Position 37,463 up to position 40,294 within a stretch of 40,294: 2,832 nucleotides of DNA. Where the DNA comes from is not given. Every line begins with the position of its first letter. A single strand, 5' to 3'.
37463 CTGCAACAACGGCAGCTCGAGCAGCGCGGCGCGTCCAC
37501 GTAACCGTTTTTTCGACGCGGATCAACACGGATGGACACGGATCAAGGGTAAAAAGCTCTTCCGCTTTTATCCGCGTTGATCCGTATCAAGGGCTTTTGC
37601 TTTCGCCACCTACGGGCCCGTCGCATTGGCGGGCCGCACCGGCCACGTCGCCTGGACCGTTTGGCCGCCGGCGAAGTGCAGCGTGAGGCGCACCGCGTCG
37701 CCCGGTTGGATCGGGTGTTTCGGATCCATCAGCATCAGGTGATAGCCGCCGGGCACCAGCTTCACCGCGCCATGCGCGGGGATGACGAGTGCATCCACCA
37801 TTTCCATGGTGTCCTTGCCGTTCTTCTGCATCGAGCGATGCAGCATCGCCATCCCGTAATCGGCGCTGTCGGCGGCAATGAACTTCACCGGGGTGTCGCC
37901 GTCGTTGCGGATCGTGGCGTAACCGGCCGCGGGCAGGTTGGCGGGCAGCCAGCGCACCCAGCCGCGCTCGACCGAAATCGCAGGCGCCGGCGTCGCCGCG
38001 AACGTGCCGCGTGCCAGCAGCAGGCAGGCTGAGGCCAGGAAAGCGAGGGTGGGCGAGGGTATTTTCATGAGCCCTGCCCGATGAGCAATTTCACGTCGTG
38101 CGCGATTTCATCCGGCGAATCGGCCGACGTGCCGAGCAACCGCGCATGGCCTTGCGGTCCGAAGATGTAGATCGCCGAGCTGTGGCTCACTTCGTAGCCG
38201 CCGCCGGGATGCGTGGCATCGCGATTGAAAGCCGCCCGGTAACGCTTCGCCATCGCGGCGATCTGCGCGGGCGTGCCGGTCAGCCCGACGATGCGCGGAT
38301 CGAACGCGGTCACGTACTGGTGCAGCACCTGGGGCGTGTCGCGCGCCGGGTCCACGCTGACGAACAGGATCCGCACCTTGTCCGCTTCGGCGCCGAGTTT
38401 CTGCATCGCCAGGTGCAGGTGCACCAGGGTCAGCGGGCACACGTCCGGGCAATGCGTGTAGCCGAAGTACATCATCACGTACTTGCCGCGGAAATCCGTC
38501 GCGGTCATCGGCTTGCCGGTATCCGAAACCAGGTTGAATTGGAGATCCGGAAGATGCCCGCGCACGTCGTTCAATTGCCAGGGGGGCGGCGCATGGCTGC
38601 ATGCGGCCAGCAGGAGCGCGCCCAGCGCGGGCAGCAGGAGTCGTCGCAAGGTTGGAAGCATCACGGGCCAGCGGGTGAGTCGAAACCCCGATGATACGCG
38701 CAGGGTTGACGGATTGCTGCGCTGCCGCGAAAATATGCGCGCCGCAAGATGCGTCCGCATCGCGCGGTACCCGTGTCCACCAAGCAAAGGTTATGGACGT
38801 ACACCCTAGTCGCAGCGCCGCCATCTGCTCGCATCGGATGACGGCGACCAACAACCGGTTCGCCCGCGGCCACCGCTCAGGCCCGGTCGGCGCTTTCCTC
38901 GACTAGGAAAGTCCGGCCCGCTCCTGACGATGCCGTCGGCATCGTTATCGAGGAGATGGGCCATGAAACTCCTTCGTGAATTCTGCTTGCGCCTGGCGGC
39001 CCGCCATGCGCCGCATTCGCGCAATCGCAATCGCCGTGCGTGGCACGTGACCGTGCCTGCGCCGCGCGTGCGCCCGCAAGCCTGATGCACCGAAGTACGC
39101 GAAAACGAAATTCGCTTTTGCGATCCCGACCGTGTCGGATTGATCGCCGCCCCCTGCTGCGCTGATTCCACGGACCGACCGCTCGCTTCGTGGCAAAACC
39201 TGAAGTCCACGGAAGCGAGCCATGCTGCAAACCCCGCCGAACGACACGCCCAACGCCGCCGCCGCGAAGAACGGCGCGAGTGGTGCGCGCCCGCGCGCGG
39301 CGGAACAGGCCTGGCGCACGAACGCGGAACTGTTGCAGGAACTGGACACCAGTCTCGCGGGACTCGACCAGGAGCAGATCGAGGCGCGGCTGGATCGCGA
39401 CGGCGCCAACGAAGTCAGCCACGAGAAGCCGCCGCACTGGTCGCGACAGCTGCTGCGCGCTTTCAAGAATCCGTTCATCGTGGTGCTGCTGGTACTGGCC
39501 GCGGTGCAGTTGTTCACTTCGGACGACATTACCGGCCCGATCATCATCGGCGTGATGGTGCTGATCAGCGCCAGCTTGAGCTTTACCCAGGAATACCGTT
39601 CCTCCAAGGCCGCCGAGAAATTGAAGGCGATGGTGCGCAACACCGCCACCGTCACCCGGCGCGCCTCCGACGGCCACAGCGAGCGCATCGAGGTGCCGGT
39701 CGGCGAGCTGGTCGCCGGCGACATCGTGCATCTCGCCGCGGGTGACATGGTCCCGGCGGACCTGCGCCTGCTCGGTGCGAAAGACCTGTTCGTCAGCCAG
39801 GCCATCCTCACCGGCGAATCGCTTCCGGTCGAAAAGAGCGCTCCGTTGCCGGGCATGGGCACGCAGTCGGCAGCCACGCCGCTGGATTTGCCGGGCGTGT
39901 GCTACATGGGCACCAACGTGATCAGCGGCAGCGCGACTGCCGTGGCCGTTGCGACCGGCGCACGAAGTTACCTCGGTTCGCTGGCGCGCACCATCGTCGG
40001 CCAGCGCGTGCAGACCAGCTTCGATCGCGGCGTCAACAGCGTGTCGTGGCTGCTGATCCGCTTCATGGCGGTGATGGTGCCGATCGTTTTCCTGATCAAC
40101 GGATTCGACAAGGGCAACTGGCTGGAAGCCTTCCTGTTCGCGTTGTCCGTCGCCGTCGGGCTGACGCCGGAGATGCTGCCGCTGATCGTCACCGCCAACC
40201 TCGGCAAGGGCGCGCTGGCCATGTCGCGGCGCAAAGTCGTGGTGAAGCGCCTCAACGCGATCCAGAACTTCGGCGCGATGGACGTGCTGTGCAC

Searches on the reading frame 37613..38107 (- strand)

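Call 63: search_protein_families(library=pfam, proteins=[window:37613-38107:-], max_evalue=0.0001)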
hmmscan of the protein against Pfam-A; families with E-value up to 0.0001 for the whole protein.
window:37613-38107:- (165 aa): 1 family
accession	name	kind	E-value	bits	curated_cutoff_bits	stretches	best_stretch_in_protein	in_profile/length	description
PF04314.18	PCuAC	-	8.3e-33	113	29.4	1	46-152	1-108/109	Copper chaperone PCu(A)C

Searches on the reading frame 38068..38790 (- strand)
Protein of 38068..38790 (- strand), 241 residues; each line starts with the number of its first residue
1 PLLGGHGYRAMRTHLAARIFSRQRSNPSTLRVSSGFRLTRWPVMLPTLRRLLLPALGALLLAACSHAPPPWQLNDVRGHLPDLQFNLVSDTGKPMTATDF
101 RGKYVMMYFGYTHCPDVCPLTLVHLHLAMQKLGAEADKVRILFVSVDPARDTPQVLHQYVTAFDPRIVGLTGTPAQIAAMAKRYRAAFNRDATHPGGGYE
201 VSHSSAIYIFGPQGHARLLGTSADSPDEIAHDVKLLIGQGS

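Call 63: search_protein_families(library=pfam, proteins=[window:38068-38790:-], max_evalue=0.0001)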
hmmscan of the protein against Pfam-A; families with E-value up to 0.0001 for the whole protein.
window:38068-38790:- (241 aa): 2 families
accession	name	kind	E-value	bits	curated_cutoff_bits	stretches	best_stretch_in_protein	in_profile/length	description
PF02630.20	SCO1-SenC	-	5.7e-48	162.7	22.8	1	84-215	3-133/134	SCO1/SenC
PF00578.27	AhpC-TSA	-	3.6e-05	24.1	26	1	84-159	7-80/124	AhpC/TSA family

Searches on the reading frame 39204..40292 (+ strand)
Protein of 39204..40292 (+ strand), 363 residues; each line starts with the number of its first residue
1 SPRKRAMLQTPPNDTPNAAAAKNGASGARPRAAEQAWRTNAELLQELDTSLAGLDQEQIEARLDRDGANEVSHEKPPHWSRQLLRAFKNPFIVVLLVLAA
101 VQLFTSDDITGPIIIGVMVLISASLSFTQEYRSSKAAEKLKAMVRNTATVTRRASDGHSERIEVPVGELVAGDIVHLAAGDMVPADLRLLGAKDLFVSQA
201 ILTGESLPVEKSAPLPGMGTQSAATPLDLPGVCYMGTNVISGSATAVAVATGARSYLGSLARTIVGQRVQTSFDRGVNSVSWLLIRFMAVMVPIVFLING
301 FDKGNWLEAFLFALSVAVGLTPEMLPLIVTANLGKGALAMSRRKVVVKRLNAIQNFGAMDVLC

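Call 63: search_protein_families(library=pfam, proteins=[window:39204-40292:+], max_evalue=0.0001)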
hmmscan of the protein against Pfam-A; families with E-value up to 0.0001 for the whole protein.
window:39204-40292:+ (363 aa): 2 families
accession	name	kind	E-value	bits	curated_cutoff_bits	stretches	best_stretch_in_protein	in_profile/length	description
PF00122.25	E1-E2_ATPase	-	2.3e-37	128.7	28.1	1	147-343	6-181/181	E1-E2 ATPase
PF00690.31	Cation_ATPase_N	-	8.6e-17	61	20.4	1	42-101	8-68/69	Cation transporter/ATPase, N-terminus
